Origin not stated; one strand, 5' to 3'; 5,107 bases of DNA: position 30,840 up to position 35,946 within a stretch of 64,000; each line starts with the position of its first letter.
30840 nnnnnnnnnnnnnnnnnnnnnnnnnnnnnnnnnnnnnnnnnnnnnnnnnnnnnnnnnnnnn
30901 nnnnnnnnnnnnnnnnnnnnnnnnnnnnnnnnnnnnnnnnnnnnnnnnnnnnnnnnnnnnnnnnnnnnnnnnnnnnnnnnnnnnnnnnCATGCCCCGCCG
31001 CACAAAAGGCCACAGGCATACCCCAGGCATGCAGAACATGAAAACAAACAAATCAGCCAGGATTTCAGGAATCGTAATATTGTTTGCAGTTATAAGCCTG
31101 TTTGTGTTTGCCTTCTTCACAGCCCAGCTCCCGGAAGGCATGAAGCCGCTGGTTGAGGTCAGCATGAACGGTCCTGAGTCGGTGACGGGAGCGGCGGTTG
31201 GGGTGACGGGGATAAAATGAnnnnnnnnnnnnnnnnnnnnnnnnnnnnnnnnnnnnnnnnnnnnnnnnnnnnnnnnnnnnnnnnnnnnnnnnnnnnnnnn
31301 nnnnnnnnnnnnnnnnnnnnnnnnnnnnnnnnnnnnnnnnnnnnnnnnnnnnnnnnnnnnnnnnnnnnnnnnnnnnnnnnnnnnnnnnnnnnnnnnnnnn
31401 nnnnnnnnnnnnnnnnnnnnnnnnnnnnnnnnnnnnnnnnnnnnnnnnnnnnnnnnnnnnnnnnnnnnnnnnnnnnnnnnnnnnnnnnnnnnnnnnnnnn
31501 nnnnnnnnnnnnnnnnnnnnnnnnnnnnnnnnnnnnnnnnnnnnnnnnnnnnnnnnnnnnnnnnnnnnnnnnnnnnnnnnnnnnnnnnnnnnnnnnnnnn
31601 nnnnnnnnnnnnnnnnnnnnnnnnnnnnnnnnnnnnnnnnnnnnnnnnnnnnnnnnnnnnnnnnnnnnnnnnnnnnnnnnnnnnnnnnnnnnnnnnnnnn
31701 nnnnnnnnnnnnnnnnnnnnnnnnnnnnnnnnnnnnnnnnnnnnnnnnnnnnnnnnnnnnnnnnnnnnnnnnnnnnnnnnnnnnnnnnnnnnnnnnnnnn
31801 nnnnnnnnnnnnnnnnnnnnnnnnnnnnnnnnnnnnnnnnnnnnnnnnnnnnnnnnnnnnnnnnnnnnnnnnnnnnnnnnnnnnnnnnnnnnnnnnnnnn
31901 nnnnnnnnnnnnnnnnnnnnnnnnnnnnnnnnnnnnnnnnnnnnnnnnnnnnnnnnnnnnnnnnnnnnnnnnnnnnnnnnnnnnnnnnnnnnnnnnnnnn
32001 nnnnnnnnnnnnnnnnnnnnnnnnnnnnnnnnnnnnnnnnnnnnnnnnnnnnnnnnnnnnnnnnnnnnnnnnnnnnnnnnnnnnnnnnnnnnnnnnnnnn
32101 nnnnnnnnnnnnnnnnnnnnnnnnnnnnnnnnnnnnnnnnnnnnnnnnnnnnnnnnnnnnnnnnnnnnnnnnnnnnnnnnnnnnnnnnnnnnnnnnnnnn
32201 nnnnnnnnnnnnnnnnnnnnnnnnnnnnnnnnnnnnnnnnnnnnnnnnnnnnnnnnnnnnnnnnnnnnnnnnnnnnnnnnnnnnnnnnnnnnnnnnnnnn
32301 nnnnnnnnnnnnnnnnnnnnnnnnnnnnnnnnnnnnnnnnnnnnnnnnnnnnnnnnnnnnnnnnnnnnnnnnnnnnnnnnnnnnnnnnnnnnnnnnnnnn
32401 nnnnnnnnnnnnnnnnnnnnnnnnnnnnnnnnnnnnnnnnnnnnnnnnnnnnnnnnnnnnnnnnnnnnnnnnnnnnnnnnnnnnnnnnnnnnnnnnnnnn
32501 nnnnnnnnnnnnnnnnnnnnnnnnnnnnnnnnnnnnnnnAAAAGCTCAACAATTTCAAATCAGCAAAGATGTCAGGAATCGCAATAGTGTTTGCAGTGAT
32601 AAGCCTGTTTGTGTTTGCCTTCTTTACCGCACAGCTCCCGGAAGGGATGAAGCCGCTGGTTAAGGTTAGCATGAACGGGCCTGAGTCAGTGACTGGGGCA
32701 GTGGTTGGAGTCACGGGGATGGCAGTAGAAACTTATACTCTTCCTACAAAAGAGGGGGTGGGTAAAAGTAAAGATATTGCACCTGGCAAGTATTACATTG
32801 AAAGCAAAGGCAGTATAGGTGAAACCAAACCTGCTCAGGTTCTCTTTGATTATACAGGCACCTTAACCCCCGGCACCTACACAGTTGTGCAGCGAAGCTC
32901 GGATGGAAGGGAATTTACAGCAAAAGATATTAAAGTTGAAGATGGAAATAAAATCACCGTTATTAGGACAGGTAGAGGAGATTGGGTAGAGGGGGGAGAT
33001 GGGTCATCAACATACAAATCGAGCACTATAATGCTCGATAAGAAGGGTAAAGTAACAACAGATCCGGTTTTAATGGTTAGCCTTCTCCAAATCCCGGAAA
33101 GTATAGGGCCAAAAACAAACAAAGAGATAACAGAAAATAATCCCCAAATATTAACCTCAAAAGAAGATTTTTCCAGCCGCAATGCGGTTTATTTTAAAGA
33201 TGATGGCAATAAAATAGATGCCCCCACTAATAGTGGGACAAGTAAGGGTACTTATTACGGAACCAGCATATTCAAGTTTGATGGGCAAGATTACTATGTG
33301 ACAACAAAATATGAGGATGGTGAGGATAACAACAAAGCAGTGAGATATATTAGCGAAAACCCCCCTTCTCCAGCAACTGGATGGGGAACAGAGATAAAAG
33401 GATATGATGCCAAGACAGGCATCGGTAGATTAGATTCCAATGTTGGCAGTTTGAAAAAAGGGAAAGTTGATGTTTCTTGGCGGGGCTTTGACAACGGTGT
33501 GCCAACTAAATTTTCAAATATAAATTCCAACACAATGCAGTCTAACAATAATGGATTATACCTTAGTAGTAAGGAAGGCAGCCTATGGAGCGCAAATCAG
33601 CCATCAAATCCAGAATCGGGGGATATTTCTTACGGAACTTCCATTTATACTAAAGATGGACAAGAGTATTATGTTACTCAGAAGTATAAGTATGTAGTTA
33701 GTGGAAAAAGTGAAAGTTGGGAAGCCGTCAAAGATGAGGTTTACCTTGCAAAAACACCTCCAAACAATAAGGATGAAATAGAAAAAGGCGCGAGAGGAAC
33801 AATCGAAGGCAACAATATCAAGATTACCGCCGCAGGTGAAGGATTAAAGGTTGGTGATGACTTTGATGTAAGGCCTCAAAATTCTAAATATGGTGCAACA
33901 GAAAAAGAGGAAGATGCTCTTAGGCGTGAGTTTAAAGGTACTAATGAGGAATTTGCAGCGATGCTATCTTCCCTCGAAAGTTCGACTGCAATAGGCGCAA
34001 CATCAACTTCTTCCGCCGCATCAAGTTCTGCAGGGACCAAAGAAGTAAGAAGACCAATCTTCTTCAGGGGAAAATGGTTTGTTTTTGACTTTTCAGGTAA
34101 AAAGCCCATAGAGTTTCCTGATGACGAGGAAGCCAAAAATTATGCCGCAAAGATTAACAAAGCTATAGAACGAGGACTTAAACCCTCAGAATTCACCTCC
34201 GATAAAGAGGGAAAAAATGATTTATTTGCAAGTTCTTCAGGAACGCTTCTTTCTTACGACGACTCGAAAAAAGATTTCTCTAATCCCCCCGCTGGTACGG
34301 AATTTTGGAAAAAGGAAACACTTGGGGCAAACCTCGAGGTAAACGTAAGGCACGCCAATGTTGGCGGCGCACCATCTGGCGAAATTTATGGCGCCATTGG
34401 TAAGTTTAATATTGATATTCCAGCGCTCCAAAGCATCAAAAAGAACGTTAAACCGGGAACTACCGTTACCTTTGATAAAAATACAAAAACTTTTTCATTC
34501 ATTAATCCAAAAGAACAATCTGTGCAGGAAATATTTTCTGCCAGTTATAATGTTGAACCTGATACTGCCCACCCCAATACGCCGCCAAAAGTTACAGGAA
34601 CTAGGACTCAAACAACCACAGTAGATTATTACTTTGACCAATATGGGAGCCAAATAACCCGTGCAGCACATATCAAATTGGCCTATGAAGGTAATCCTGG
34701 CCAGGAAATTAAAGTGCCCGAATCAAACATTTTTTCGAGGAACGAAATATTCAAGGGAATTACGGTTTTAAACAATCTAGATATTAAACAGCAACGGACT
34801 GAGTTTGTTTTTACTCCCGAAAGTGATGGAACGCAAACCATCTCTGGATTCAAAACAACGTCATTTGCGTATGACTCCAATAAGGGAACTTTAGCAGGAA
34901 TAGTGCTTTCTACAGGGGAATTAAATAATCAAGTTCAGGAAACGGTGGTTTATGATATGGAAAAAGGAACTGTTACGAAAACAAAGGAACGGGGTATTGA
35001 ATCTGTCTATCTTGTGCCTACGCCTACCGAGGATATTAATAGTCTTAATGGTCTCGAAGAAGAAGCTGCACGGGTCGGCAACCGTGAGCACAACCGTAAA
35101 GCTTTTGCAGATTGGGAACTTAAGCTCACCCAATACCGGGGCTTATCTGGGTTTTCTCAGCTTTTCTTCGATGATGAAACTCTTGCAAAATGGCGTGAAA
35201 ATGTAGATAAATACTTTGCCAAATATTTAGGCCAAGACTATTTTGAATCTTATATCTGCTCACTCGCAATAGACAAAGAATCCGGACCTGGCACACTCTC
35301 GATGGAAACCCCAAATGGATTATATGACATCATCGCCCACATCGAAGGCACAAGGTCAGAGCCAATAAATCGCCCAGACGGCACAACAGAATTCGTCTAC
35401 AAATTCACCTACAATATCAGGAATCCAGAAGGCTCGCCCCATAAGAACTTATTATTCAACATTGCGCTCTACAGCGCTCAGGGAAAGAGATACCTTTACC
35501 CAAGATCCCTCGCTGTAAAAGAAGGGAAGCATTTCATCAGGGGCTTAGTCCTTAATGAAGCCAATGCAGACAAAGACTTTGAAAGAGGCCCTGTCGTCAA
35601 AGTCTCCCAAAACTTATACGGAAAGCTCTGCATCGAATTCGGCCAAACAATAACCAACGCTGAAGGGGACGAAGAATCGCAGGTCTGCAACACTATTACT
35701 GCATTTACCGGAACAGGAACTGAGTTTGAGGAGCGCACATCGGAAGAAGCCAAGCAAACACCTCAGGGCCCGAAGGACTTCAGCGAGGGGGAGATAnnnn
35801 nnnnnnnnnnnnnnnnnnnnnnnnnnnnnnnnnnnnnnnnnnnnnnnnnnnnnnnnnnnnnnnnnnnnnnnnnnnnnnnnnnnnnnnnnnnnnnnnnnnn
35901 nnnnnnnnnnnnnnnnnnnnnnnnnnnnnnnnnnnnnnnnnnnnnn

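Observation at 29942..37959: Surface gene D is bracketed by copies of its own ends, each enclosing a nuclease or DNA-binding gene, all joined by ATGA overlaps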

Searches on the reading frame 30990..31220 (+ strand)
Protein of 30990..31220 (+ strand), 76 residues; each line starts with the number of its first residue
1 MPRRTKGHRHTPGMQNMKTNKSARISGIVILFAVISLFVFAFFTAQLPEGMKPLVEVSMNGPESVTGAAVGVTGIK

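Call 95: search_protein_families(library=pfam, proteins=[window:30990-31220:+], max_evalue=0.001)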
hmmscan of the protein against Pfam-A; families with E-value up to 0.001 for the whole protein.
window:30990-31220:+ (76 aa): 0 families

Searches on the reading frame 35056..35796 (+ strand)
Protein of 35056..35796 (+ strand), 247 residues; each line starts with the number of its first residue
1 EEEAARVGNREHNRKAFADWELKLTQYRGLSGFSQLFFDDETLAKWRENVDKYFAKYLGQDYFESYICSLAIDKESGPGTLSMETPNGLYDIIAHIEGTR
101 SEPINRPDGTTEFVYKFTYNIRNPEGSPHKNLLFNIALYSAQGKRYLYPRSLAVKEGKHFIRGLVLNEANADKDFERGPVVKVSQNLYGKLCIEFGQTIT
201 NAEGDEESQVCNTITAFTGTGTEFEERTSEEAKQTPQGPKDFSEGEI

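Call 44: find_related_loci(query=A4, collection=genome_contigs, flank=10000)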
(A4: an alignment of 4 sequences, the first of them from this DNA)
Query A4 (247 aa) in genome_contigs; peptide patterns used: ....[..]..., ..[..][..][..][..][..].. (x = any residue, [..] = any of these).
156 stretches matched a pattern; 1 encode a relative of the query (tblastn E <= 1e-3); 1 distinct loci.
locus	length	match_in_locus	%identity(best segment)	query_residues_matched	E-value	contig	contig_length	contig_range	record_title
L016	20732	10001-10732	39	2-247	5e-51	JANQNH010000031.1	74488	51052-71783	MAG: Candidatus Nanoarchaeia archaeon isolate PL23a_bin.24 k99_383398, whole genome shotgun sequence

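Call 72: predict_structure(alignment_id=A3)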
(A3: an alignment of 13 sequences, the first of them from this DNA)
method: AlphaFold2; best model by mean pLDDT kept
length: 247 residues; sequences in the alignment: 13
mean_pLDDT: 71.7   pTM: 0.61
mean pLDDT of the five models: 71.7, 68.6, 66.5, 66.4, 65.8
residues with pLDDT >= 90: 74; 70-90: 70; 50-70: 49; < 50: 54
segments of 3 or more residues with pLDDT < 50: 21-35, 56-73, 223-239
pLDDT, mean of each block of 10 residues (from residue 1): 56 56 43 49 56 48 37 61 76 89 88 91 89 96 92 92 79 81 93 95 89 83 44 39 73
secondary structure, 60 per line:
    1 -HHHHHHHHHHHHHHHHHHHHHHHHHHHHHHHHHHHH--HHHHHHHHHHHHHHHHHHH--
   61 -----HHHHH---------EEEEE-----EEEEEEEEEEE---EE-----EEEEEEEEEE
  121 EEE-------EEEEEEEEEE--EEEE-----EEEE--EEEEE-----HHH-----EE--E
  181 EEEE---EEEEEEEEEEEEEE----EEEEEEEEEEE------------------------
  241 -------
elements in order: H2-37 H40-58 H66-70 E80-84 E90-100 E111-123 E131-140 E143-146 E152-155 E158-162 E180-184 E188-201 E206-216

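Call 77: fold_search(model_id=the predicted structure, library=pdb)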
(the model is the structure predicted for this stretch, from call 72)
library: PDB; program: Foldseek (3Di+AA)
matches with E <= 10: 1140; with E <= 0.001: 0
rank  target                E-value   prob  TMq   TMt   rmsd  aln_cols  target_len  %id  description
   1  3umn_A                4.7e-03  0.90  0.20  0.33  11.3       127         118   10  Crystal Structure of Lamin-B1 (released 2011-11-30)
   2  1tza_A                6.9e-03  0.99  0.28  0.45  10.2       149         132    8  X-ray structure of Northeast Structural Genomics Consortium target SoR45 (released 2004-07-27)
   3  1ifr                  7.3e-03  0.82  0.18  0.32  11.6       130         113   10  Structure of Lamin A/C Globular Domain (released 2002-07-17)
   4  3umn_B                8.6e-03  0.80  0.18  0.32  12.4       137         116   10  Crystal Structure of Lamin-B1 (released 2011-11-30)
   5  3jt0_A                1.3e-02  0.66  0.16  0.30  11.9       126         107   13  Crystal Structure of the C-terminal fragment (426-558) Lamin-B1 from Homo sapiens, Northeast Structural Genomics Conso (released 2009-09-22)
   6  7crg_A                1.3e-02  0.57  0.18  0.27  13.1       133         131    8  Beta-strand-mediated dimeric formation of the extended Ig-like domains of human lamin A/C (released 2021-08-25)
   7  2f1e_MODEL_1_A        1.8e-02  0.85  0.21  0.37   7.2       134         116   10  Solution structure of ApaG protein (released 2006-10-24)
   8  1xvs_A                1.9e-02  0.84  0.21  0.34   7.6       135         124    8  Crystal structure of apaG Protein from Vibrio cholerae (released 2004-12-14)
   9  6ghd_F                1.9e-02  0.63  0.18  0.31  11.7       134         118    9  Structural analysis of the ternary complex between lamin A/C, BAF and emerin identifies an interface disrupted in auto (released 2018-08-08)
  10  2v9u_A                2.4e-02  0.85  0.24  0.37   7.5       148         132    9  Rim domain of main porin from Mycobacteria smegmatis (released 2008-01-15)
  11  9e6y_A                2.5e-02  0.69  0.18  0.32  10.1       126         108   10  Structure of CD112 (Nectin-2) domain 1 bound to CD112R (PVRIG) (released 2025-05-07)
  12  6rpr_B                2.5e-02  0.54  0.18  0.31  11.7       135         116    9  LEM domain of Emerin mutant T43I in complex with BAF dimer and the Igfold of the lamin A/C (released 2020-03-04)
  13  6a6y_B                2.5e-02  0.25  0.13  0.20  20.7       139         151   13  Crystal Structure of Asf1 from Plasmodium falciparum (released 2018-07-18)
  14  7crg_B                2.7e-02  0.44  0.17  0.26  13.1       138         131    7  Beta-strand-mediated dimeric formation of the extended Ig-like domains of human lamin A/C (released 2021-08-25)
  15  7yvd_C                2.8e-02  0.35  0.16  0.25  13.2       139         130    9  The crystal structure of the progerin C-terminal peptide and the Ig-like domain of lamin A/C (released 2023-08-30)
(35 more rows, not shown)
